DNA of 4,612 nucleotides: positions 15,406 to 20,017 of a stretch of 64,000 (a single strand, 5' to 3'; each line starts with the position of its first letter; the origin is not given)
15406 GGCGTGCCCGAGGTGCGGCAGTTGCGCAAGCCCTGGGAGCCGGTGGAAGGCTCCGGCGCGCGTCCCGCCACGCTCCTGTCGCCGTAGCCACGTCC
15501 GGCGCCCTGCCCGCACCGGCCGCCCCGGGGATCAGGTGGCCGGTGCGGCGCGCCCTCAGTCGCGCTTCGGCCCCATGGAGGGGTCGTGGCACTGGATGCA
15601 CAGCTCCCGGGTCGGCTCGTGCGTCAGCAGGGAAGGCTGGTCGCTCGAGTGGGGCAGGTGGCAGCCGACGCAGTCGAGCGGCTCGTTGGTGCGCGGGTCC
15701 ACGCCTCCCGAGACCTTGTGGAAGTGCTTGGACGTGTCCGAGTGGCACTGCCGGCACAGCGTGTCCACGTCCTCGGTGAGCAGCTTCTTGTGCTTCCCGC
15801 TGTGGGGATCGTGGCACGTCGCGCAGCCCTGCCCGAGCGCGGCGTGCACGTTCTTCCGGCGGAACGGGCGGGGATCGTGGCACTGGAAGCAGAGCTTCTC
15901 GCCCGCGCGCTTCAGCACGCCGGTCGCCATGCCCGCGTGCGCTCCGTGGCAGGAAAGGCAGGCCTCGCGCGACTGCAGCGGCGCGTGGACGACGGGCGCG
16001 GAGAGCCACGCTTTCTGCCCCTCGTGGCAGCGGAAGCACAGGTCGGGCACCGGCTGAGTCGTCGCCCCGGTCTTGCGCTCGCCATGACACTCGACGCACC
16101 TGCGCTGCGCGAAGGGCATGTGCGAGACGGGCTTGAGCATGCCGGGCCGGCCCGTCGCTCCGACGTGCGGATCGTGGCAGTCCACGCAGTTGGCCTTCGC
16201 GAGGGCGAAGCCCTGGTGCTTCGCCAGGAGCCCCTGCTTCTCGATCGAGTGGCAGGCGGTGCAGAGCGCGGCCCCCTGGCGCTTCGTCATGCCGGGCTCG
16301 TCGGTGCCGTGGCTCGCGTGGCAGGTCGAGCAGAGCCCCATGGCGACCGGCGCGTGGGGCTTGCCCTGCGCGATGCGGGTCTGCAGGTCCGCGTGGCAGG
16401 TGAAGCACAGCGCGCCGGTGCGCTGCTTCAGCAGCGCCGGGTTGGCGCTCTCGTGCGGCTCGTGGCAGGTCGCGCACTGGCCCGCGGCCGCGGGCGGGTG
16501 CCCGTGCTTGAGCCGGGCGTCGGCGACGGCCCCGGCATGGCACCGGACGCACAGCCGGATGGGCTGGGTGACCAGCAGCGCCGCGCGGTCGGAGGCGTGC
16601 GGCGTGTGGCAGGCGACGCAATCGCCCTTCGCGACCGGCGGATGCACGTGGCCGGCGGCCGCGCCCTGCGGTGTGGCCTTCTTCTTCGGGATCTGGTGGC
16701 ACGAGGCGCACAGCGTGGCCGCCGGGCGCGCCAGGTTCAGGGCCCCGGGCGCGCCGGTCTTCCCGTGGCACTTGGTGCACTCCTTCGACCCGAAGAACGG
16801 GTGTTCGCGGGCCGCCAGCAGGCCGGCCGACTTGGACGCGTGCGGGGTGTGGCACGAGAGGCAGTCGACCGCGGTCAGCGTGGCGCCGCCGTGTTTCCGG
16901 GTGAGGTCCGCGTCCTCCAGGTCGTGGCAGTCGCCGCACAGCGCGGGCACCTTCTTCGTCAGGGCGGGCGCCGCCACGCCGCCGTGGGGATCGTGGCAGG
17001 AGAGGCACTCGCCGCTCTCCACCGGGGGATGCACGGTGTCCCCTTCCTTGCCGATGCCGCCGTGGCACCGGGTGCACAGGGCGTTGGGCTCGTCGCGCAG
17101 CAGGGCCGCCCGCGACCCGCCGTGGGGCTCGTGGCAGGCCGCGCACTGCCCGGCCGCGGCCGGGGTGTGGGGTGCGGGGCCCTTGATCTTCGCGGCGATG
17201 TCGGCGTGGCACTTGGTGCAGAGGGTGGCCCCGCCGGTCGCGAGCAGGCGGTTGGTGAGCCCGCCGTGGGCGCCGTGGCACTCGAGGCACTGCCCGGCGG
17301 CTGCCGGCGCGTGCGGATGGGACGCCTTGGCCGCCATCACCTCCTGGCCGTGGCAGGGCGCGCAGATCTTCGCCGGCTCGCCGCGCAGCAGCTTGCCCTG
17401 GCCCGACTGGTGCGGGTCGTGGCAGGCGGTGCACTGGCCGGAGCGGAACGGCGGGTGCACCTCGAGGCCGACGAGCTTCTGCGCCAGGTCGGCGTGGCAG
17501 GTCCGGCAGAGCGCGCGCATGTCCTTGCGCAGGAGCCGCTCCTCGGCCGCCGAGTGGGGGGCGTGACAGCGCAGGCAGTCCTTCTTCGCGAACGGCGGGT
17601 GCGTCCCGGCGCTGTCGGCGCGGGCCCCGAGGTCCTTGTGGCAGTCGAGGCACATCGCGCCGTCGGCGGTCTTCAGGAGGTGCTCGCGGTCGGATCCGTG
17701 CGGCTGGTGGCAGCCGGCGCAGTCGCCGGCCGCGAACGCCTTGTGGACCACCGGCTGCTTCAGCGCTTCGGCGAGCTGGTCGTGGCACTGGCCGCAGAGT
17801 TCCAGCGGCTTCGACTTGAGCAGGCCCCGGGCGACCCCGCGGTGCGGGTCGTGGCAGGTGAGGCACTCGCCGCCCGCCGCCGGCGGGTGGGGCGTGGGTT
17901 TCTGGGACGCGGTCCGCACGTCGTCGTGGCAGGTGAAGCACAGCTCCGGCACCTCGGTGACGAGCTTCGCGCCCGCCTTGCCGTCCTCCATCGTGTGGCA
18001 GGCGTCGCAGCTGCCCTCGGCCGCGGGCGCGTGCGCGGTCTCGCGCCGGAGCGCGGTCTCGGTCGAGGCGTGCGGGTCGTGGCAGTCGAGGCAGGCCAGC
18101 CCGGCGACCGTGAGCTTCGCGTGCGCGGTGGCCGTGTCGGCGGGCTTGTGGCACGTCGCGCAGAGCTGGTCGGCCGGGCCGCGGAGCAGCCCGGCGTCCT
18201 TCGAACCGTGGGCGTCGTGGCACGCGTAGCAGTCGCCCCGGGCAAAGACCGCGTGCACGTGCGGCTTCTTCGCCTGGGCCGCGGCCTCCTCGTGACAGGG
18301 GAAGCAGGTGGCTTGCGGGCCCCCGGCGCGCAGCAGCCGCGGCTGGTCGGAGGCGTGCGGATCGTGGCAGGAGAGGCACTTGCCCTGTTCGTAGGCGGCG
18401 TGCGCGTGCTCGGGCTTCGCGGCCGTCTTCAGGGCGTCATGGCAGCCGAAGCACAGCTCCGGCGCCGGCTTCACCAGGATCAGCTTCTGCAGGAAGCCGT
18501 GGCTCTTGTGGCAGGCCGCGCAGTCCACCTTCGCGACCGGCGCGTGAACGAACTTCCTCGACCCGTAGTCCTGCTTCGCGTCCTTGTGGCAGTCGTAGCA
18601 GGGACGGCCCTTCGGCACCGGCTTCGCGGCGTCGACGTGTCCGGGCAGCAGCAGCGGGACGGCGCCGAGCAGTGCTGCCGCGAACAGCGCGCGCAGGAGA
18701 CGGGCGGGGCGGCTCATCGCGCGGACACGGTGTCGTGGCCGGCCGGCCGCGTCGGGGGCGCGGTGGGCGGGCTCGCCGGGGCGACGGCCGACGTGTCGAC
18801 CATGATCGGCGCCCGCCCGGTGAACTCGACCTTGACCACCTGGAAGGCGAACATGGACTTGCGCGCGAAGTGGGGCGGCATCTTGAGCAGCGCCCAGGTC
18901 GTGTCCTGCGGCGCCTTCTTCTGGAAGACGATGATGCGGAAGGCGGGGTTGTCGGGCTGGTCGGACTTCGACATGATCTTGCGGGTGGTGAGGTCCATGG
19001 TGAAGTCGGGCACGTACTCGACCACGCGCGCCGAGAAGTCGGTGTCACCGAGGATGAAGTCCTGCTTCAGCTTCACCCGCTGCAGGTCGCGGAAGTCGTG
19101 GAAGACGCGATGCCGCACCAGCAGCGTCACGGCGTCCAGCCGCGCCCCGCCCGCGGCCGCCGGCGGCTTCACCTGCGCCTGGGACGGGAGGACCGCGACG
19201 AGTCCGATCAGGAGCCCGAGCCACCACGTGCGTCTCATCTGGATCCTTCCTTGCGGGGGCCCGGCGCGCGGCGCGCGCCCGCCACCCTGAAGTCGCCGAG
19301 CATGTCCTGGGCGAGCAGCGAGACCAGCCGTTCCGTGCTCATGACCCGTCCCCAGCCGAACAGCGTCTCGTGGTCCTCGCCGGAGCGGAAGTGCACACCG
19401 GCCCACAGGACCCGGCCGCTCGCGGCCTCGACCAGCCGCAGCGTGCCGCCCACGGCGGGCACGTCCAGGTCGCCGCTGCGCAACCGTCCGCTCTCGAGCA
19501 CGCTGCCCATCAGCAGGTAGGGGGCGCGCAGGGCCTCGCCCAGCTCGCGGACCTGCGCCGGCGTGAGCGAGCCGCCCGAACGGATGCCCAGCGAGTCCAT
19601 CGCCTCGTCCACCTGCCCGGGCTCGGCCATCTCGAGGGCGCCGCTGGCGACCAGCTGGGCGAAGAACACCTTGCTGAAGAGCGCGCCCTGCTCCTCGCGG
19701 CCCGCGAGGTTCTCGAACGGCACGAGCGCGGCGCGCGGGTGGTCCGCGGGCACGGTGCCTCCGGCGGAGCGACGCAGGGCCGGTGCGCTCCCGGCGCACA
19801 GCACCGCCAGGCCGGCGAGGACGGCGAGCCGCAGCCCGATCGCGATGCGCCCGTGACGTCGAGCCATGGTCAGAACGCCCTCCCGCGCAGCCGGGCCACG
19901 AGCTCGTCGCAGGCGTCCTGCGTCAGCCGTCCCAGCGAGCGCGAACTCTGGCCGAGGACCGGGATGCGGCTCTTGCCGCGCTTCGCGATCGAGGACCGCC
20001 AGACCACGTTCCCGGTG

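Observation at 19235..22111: Paralogous 'VLPF(E/T)N' lipoproteins plus a 549-aa beta-barrel embedded between cytochrome genes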

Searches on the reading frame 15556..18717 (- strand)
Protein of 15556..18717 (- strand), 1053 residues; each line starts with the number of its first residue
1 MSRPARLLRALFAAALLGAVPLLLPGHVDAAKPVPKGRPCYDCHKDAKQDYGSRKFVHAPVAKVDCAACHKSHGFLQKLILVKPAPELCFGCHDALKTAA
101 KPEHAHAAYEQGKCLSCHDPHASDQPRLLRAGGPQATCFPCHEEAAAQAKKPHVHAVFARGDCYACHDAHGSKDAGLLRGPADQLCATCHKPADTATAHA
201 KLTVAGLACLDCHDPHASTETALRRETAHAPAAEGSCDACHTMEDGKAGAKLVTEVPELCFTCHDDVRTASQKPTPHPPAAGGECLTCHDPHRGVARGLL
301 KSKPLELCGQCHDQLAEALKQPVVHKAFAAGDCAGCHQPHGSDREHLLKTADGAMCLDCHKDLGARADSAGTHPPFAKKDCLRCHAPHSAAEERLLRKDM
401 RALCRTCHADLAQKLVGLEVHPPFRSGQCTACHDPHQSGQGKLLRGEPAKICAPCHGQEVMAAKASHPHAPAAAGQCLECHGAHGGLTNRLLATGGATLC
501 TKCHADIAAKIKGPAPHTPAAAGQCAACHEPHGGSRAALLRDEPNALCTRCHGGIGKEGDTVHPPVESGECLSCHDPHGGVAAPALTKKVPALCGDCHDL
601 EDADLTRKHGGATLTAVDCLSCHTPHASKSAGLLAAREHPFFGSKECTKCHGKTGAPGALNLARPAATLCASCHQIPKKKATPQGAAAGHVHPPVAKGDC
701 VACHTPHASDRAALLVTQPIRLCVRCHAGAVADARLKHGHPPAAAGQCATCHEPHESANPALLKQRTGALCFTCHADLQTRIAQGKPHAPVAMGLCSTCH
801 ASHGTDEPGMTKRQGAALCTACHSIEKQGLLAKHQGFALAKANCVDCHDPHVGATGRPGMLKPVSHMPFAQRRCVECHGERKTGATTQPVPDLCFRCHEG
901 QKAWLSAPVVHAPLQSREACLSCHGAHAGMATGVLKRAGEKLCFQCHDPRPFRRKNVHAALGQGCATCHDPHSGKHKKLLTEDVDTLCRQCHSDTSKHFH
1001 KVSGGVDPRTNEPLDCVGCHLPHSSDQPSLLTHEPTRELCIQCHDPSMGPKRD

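Call 4: search_protein_families(library=pfam, proteins=[window:15556-18717:-], max_evalue=1)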
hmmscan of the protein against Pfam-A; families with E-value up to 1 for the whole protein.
window:15556-18717:- (1053 aa): 8 families
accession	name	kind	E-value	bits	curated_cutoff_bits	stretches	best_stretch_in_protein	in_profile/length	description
PF09699.15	Paired_CXXCH_1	-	2.3e-214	693.3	20.6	22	740-778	1-39/41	Doubled CXXCH motif (Paired_CXXCH_1)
PF14522.11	Cytochrome_C7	-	4.6e-45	151.7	24.8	21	199-264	5-66/67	Cytochrome c7 and related cytochrome c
PF14537.11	Cytochrom_c3_2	-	2.1e-43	147.1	25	14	234-313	6-79/79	Cytochrome c3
PF22113.1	Mtrc-MtrF_II-IV_dom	-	1.4e-24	87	30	8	770-927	8-166/176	Outer membrane cytochrome MtrC/MtrF-like, domains II/IV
PF02085.21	Cytochrom_CIII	-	1.1e-23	84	22.9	13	639-727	25-101/101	Class III cytochrome C family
PF22678.1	Cytochrom_c_NrfB-like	-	0.012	16.5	27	2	765-822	30-89/89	Cytochrome c-type protein NrfB-like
PF14471.11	DUF4428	-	0.18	12.1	27.8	1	333-363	2-30/51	Domain of unknown function (DUF4428)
PF01258.23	zf-dskA_traR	-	0.65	10.5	24.9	1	489-506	16-33/36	Prokaryotic dksA/traR C4-type zinc finger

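Call 5: search_protein_families(library=ncbifam, proteins=[window:15556-18717:-], max_evalue=1)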
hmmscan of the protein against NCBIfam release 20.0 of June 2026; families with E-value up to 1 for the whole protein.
window:15556-18717:- (1053 aa): 10 families
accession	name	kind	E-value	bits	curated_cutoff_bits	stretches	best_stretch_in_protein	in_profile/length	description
TIGR01905.1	paired_CXXCH_1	subfamily_domain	8.3e-200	646.5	25.2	22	373-412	1-40/41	doubled CXXCH domain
TIGR03508.1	decahem_SO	subfamily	3.1e-132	439.8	192.2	11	38-199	71-228/258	DmsE family decaheme c-type cytochrome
NF041028.1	decahem_GSU2203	exception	5.7e-108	360.9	325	10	444-600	96-254/317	GSU2203 family decaheme c-type cytochrome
TIGR03153.1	cytochr_NrfH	equivalog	1.6e-21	76.8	134.2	7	183-290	28-134/138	cytochrome c nitrite reductase small subunit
NF045713.1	CxxCH_16_HmcA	equivalog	2.5e-19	69.3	400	9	162-313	113-253/541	sulfate respiration complex hexadecaheme cytochrome HmcA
TIGR03507.1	decahem_SO1788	subfamily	2.2e-16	59.5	209.3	8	227-292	236-305/672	OmcA/MtrC family decaheme c-type cytochrome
NF045722.1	c3_cytochr_TmcA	equivalog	4.1e-10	39.6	114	4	617-678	58-114/125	acidic tetraheme cytochrome c3 TmcA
TIGR03146.1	cyt_nit_nrfB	equivalog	3.6e-09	37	166.6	5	813-947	8-141/145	cytochrome c nitrite reductase pentaheme subunit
NF008659.0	PRK11659.1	equivalog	1.7e-08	34.4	184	7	811-947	41-167/188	cytochrome c nitrite reductase pentaheme subunit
NF047727.1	4hemeCytCCctA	equivalog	2.8e-08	33.9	180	2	227-293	30-91/109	tetraheme c-type cytochrome CctA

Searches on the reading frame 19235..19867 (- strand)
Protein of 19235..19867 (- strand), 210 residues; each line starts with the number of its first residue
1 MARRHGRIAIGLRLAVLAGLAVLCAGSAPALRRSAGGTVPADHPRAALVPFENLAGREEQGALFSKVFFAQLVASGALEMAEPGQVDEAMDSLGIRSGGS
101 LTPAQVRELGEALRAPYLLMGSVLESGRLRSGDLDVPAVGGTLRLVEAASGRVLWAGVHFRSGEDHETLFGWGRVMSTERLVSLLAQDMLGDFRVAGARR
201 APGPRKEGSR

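Call 4: search_protein_families(library=pfam, proteins=[window:19235-19867:-], max_evalue=1)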
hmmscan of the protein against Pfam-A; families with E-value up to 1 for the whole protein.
window:19235-19867:- (210 aa): 1 family
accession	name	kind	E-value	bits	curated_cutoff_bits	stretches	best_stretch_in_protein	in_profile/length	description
PF13036.11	LpoB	-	0.0024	18.2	22.3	1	66-157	52-143/147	Peptidoglycan-synthase activator LpoB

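Call 5: search_protein_families(library=ncbifam, proteins=[window:19235-19867:-], max_evalue=1)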
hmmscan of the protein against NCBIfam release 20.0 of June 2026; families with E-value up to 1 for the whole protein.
window:19235-19867:- (210 aa): 1 family
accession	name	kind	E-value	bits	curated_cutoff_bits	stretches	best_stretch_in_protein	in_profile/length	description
TIGR02722.1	lp_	equivalog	0.0076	16.3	110.55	1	70-158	96-184/189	penicillin-binding protein activator LpoB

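Call 83: list_cluster_members(proteins=[P0001, P0121, window:19235-19867:-, window:18714-19238:-, window:23645-24718:-])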
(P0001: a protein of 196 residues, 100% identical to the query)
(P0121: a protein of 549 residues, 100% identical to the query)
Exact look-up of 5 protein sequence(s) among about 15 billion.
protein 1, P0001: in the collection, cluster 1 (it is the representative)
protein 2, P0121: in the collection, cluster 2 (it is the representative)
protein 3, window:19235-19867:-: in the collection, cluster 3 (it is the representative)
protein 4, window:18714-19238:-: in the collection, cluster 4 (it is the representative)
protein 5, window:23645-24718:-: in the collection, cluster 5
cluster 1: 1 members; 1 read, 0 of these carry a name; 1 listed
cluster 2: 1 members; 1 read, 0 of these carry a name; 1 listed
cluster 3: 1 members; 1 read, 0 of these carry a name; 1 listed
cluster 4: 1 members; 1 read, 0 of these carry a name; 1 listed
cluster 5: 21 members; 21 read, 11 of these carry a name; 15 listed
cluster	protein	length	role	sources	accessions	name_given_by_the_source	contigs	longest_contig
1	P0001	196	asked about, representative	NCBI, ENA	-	-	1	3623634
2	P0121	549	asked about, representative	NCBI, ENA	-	-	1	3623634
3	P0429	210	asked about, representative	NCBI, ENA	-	-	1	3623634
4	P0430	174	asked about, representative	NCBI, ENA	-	-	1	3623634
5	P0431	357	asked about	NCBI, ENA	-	-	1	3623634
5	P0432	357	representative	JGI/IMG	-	hypothetical protein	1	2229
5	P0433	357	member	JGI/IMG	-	hypothetical protein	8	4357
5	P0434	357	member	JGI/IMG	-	hypothetical protein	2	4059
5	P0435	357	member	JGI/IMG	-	hypothetical protein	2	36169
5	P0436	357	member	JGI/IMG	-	hypothetical protein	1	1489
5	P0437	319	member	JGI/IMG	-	hypothetical protein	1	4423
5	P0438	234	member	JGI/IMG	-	hypothetical protein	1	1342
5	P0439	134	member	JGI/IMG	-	hypothetical protein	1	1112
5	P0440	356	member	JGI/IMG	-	hypothetical protein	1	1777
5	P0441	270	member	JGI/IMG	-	hypothetical protein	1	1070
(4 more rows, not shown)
